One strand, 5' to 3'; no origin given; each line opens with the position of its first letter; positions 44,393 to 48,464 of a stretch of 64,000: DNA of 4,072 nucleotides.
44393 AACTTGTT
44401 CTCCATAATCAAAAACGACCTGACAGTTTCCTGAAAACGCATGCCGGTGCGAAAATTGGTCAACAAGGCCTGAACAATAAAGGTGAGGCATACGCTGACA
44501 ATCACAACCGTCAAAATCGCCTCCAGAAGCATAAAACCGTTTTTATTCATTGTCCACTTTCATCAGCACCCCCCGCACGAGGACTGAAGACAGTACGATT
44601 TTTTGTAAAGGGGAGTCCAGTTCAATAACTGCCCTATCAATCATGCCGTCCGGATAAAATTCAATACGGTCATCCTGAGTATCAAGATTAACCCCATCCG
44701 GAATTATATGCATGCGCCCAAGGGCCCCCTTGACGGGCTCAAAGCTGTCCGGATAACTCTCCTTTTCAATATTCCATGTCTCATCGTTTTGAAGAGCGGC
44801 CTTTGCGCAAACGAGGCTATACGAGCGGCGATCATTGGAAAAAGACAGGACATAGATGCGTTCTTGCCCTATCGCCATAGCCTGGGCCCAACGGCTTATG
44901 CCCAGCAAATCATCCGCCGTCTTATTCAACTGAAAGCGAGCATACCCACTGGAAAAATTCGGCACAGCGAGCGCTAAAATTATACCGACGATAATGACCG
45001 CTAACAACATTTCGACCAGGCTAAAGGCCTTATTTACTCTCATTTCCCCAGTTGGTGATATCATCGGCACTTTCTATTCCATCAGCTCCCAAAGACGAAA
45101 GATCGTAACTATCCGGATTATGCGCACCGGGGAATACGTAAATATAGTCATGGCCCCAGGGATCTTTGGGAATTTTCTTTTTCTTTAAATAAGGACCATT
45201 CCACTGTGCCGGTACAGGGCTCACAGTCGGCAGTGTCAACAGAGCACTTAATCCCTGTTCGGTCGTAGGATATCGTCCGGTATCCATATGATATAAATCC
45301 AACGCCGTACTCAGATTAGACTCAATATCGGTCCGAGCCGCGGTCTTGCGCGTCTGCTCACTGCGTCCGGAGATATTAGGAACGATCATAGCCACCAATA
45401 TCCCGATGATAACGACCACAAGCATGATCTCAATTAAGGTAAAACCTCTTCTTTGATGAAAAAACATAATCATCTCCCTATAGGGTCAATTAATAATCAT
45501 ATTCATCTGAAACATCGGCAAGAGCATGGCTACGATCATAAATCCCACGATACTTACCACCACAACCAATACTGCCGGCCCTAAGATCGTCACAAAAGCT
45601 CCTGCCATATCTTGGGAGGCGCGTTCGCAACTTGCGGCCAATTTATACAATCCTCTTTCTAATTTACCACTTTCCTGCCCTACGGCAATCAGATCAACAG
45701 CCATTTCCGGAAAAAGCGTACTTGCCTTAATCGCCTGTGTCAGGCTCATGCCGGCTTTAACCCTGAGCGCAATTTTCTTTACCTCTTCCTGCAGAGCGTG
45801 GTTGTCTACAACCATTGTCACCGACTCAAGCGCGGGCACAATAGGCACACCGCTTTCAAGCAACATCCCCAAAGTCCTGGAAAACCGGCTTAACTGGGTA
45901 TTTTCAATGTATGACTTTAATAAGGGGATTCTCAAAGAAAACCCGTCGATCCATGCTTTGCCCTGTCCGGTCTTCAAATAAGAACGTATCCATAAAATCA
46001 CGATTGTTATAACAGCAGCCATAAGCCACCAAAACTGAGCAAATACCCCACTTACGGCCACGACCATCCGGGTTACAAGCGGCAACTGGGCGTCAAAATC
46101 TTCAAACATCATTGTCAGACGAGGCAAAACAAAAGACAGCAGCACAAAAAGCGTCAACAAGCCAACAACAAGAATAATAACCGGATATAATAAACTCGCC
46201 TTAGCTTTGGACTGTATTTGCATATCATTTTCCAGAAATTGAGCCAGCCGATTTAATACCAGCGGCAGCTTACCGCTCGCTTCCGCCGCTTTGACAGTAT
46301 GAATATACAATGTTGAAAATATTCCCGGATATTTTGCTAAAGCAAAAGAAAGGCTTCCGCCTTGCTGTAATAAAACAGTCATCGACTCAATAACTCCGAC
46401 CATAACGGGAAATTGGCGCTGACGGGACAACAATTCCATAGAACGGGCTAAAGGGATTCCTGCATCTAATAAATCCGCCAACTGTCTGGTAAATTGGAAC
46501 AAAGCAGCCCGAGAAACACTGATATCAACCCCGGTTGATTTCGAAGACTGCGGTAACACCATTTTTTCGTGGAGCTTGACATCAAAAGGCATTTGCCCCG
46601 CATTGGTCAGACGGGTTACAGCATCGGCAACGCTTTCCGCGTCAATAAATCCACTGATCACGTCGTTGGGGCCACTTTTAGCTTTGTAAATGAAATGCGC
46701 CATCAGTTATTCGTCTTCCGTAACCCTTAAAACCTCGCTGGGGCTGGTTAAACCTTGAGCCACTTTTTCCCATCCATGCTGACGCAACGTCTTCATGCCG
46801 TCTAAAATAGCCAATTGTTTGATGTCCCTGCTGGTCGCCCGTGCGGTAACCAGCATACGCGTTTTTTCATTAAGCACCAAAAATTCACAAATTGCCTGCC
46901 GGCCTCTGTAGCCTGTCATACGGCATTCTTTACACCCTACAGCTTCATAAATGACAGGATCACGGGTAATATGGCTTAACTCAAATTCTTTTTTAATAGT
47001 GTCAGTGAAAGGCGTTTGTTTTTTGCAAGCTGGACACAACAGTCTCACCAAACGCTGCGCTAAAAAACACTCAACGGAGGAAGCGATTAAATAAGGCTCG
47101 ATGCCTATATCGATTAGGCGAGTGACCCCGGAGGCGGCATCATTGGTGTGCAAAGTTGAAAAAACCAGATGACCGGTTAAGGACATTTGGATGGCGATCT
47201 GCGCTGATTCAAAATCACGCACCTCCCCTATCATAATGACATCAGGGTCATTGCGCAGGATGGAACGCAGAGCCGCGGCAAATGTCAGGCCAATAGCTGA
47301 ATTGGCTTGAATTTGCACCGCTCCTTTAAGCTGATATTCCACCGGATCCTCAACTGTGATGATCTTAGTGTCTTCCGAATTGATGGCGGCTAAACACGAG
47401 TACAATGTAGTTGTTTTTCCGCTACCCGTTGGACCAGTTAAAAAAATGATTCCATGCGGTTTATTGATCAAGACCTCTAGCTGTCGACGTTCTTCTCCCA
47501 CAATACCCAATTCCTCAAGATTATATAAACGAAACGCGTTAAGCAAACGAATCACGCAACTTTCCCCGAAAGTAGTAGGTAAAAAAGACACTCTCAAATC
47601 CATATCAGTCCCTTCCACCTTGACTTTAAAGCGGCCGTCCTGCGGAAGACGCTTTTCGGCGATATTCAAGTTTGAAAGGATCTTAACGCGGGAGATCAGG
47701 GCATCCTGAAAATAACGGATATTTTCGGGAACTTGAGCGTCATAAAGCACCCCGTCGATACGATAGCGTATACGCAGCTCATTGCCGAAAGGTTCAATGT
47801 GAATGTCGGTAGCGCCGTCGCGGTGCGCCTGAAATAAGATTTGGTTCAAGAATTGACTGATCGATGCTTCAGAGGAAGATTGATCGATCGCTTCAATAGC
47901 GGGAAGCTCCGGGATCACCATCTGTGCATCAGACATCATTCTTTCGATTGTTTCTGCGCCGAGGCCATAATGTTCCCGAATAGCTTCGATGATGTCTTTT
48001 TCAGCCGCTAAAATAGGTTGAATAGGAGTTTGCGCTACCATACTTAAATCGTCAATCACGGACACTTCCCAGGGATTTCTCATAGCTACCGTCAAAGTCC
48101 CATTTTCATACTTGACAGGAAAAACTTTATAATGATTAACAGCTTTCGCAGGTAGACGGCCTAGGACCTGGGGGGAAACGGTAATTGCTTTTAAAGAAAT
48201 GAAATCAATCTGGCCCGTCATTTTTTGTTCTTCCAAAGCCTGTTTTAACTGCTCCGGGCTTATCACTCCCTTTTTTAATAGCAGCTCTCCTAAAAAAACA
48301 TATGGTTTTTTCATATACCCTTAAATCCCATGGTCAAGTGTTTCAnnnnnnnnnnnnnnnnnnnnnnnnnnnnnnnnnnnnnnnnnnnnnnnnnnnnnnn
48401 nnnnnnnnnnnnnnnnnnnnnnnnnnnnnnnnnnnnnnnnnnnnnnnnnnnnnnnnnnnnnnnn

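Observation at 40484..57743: T2SS operon contiguous with two giant S53-FN3 protease paralogs: a probable dedicated, second-messenger-gated protease-secretion island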

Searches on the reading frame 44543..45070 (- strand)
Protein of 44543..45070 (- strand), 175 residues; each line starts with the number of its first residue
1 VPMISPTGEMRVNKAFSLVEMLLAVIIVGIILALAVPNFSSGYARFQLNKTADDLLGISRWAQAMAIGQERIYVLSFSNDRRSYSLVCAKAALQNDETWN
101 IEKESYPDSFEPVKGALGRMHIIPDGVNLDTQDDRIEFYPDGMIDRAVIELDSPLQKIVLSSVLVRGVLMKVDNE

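Call 4: search_protein_families(library=pfam, proteins=[window:44543-45070:-], max_evalue=0.01)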
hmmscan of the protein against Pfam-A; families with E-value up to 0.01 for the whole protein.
window:44543-45070:- (175 aa): 1 family
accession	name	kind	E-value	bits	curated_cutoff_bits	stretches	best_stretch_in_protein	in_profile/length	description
PF07963.17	N_methyl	-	1.9e-05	24.5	21.2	1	10-35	1-26/27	Prokaryotic N-terminal methylation motif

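Call 10: search_protein_families(library=ncbifam, proteins=[window:44543-45070:-], max_evalue=0.01)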
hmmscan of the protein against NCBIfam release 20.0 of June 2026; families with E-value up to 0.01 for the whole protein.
window:44543-45070:- (175 aa): 10 families
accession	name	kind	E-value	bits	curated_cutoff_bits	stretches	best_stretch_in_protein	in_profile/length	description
NF040982.1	ComGD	equivalog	2.9e-07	31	70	1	13-101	1-89/139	competence type IV pilus minor pilin ComGD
NF040999.1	pilin_ComGC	equivalog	7.6e-06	26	75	1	14-42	2-30/84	competence type IV pilus major pilin ComGC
TIGR01708.2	typeII_sec_gspH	equivalog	1.5e-05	25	80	1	16-81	4-69/169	type II secretion system minor pseudopilin GspH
TIGR02532.1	IV_pilin_GFxxxE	domain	4.1e-05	23.2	16.3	1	14-36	2-24/24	prepilin-type N-terminal cleavage/methylation domain-containing protein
NF047827.1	T3SSXpsH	equivalog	8.3e-05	22.4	160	1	16-73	3-62/145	type II secretion system protein XpsH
NF041775.1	typeIV_PilA_Myxo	equivalog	8.7e-05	22.6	400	1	13-48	10-45/214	type IV pilin protein PilA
TIGR02596.1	TIGR02596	subfamily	8.8e-05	22.7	70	1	16-70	1-55/196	Verru_Chthon cassette protein D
NF041013.1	T4P_ComGE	equivalog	9e-05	22.5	49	1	13-43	3-33/83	competence type IV pilus minor pilin ComGE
TIGR01710.1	typeII_sec_gspG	equivalog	0.00021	21.3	88.85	1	15-60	2-47/134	type II secretion system major pseudopilin GspG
NF007800.0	PRK10506.1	equivalog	0.00041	20.2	158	1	10-94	5-89/163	prepilin peptidase-dependent protein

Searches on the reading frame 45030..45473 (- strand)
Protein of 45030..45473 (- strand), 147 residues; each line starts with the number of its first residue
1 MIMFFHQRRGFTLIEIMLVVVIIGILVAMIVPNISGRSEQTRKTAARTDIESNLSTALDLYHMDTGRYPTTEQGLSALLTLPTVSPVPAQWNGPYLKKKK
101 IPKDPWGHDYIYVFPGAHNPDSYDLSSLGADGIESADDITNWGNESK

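Call 3: search_protein_families(library=pfam, proteins=[window:45030-45473:-], max_evalue=0.01)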
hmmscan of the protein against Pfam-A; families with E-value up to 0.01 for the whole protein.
window:45030-45473:- (147 aa): 2 families
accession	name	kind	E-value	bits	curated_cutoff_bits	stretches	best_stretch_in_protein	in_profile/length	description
PF08334.16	T2SSG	-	3.2e-33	114.5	21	1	34-141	2-107/108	Type II secretion system (T2SS), protein G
PF07963.17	N_methyl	-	4.6e-08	32.8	21.2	1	7-30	3-26/27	Prokaryotic N-terminal methylation motif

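Call 9: search_protein_families(library=ncbifam, proteins=[window:45030-45473:-], max_evalue=0.01)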
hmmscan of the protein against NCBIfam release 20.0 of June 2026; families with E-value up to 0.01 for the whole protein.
window:45030-45473:- (147 aa): 13 families
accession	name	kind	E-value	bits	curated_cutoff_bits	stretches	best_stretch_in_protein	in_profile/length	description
TIGR01710.1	typeII_sec_gspG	equivalog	6.2e-45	152.5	88.85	1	9-142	1-133/134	type II secretion system major pseudopilin GspG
NF040999.1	pilin_ComGC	equivalog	1.2e-11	44.7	75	1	9-73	2-65/84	competence type IV pilus major pilin ComGC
TIGR01708.2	typeII_sec_gspH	equivalog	8.9e-11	42.1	80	1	9-60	2-53/169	type II secretion system minor pseudopilin GspH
NF041775.1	typeIV_PilA_Myxo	equivalog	8.8e-10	38.9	400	1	4-69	6-70/214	type IV pilin protein PilA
NF007862.0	PRK10574.1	equivalog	1.2e-07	32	138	1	7-76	3-71/145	prepilin peptidase-dependent pilin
TIGR02532.1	IV_pilin_GFxxxE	domain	1.8e-07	30.7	16.3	1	8-30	1-23/24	prepilin-type N-terminal cleavage/methylation domain-containing protein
TIGR02596.1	TIGR02596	subfamily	9.8e-06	25.8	70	1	11-57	1-47/196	Verru_Chthon cassette protein D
NF041013.1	T4P_ComGE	equivalog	1.5e-05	25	49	1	9-64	4-59/83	competence type IV pilus minor pilin ComGE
NF040982.1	ComGD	equivalog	0.00025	21.4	70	1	9-55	2-48/139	competence type IV pilus minor pilin ComGD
NF038303.1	EPS_HpsB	equivalog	0.0019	18.2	150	1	8-49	2-42/211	hormogonium polysaccharide secretion pseudopilin HpsB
NF007800.0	PRK10506.1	equivalog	0.0046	16.8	158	1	6-29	6-29/163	prepilin peptidase-dependent protein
TIGR02599.1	TIGR02599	subfamily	0.0048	16.2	256.5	1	10-49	1-40/361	Verru_Chthon cassette protein C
NF047828.1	T3SSXpsI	equivalog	0.0073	16.3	150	0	9-66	2-59/132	type II secretion system protein XpsI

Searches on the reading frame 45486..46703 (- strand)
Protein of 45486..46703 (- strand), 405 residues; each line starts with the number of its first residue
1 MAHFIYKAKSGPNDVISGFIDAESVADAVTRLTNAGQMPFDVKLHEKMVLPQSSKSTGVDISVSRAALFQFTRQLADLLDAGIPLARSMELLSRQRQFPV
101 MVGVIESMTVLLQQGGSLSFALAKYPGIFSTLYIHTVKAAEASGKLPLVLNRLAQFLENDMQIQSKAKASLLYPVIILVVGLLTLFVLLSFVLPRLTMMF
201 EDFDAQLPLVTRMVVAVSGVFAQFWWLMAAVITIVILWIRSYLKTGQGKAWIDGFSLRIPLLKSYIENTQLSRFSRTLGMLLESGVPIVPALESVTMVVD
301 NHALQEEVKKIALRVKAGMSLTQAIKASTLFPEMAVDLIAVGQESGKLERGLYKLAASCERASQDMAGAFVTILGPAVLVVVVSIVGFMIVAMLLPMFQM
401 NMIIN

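Call 3: search_protein_families(library=pfam, proteins=[window:45486-46703:-], max_evalue=0.01)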
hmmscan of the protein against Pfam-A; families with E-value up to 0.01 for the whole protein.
window:45486-46703:- (405 aa): 1 family
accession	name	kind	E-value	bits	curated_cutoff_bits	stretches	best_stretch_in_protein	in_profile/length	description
PF00482.28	T2SSF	-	2e-54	183.3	25.2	2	71-194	1-125/125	Type II secretion system (T2SS), protein F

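Call 9: search_protein_families(library=ncbifam, proteins=[window:45486-46703:-], max_evalue=0.01)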
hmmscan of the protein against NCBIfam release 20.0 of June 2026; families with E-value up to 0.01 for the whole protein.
window:45486-46703:- (405 aa): 6 families
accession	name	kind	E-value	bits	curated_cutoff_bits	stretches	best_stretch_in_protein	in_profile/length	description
TIGR02120.1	GspF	equivalog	6.3e-97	325.3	424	1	6-404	3-401/401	type II secretion system inner membrane protein GspF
NF052607.1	T4PiliAsmPilCThrm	equivalog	2.5e-81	273.8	700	1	1-400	1-400/406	type IV pilus assembly protein PilC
NF047826.1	T3SSXpsF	equivalog_domain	3.3e-78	263.3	650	1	1-403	1-403/405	type II secretion system protein XpsF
NF007861.0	PRK10573.1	equivalog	4.4e-74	249.9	401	1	43-404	34-398/401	protein transport protein HofC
NF052606.1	T4PiliAsmPilCMyx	equivalog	5.8e-67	226.3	700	1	2-402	20-416/419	type IV pilus assembly protein PilC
NF041012.2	T4P_ComGB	equivalog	1.2e-44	153.1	240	1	70-400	5-330/332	competence type IV pilus assembly protein ComGB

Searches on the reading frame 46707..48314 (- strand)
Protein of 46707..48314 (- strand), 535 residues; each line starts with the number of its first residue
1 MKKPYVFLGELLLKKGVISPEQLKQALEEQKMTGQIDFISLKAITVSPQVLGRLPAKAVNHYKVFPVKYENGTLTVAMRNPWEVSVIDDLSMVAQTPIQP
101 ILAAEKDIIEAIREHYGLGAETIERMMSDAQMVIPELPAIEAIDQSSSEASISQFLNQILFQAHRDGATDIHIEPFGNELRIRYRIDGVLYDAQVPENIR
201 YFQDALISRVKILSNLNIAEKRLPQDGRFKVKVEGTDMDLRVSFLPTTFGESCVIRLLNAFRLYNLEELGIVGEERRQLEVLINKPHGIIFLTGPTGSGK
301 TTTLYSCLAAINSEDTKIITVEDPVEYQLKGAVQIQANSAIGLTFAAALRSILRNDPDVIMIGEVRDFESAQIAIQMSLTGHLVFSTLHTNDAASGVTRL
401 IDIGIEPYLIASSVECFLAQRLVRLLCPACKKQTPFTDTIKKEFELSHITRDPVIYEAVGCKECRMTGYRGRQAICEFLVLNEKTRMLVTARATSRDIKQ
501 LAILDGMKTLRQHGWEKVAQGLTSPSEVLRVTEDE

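Call 3: search_protein_families(library=pfam, proteins=[window:46707-48314:-], max_evalue=0.01)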
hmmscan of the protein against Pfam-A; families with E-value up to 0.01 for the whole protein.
window:46707-48314:- (535 aa): 9 families
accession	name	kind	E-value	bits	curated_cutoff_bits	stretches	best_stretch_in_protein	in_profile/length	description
PF00437.27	T2SSE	-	2.7e-129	431.5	24.9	1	147-530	3-370/370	Type II/IV secretion system protein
PF05157.20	MshEN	-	2.2e-17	63.3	23.1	1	36-119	3-87/90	MshEN domain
PF07728.20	AAA_5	-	3.8e-05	24.2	22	1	290-385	2-95/139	AAA domain (dynein-related subfamily)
PF13401.12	AAA_22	-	0.0003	21.6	27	1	286-327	4-45/130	AAA domain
PF25199.1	nSTAND_NTPase5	-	0.00037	20.8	34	1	283-329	37-84/145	Novel STAND NTPase 5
PF13604.12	AAA_30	-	0.00038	20.7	27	1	278-321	9-52/191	AAA domain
PF13191.12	AAA_16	-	0.00056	20.9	32.6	1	274-336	7-64/167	AAA ATPase domain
PF20720.3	nSTAND3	-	0.0026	17.9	27.2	1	285-326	15-56/155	Novel STAND NTPase 3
PF13173.12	AAA_14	-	0.003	18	27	1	288-376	3-82/129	AAA domain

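Call 9: search_protein_families(library=ncbifam, proteins=[window:46707-48314:-], max_evalue=0.01)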
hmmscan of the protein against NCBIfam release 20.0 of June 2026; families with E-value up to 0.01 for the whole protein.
window:46707-48314:- (535 aa): 27 families (the best 25 are shown)
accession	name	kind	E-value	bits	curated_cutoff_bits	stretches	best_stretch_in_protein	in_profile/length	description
TIGR02533.1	type_II_gspE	equivalog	4.3e-175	583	630.25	1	53-532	3-486/486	type II secretion system ATPase GspE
TIGR02538.1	type_IV_pilB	equivalog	1.7e-160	535.3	675.65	1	8-533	31-563/564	type IV-A pilus assembly ATPase PilB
NF053534.1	T4PilAsmATPsTfpB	equivalog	7.6e-134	447.2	850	1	57-532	100-582/584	type IV pilus assembly ATPase TfpB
NF007755.0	PRK10436.1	equivalog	7.5e-124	413.9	617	1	61-532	16-459/465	type II secretion system protein GspE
NF041000.1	ATPase_ComGA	equivalog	2.4e-74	249.7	300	1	158-424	2-266/267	competence type IV pilus ATPase ComGA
TIGR01420.1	pilT_fam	subfamily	1.5e-48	165.8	319.1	1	156-403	2-242/343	PilT/PilU family type 4a pilus ATPase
TIGR02525.1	plasmid_TraJ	equivalog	5e-25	88.3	368.3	1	265-402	131-271/372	plasmid transfer ATPase TraJ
TIGR02524.1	dot_icm_DotB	equivalog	7.3e-20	71.5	463.3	1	285-402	132-258/358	Dot/Icm type IV secretion system ATPase DotB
NF058587.1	archaellum_moto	equivalog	3.2e-17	62.5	550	1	290-402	278-395/527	archaellum flagellar ATPase motor FlaI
TIGR02782.1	TrbB_P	equivalog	1.8e-16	60.3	304.55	1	259-401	105-253/303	P-type conjugative transfer ATPase TrbB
NF010469.0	PRK13894.1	subfamily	3.2e-15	56.3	508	1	260-401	122-265/320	conjugal transfer ATPase TrbB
TIGR03819.1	heli_sec_ATPase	hypoth_equivalog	1.1e-13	51.1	373.15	1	259-407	150-304/340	TadA family conjugal transfer-associated ATPase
TIGR02788.1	VirB11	equivalog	2.6e-13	49.7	249.95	1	280-402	138-264/308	P-type DNA transfer ATPase VirB11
NF010407.0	PRK13833.1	subfamily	2.2e-11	43.7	499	1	290-403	147-262/323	conjugal transfer protein TrbB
NF008411.1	PRK11234.1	equivalog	4e-10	38.7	1170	1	7-124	511-625/723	cyclic di-3',5'-guanylate-activated glycosyltransferase NfrB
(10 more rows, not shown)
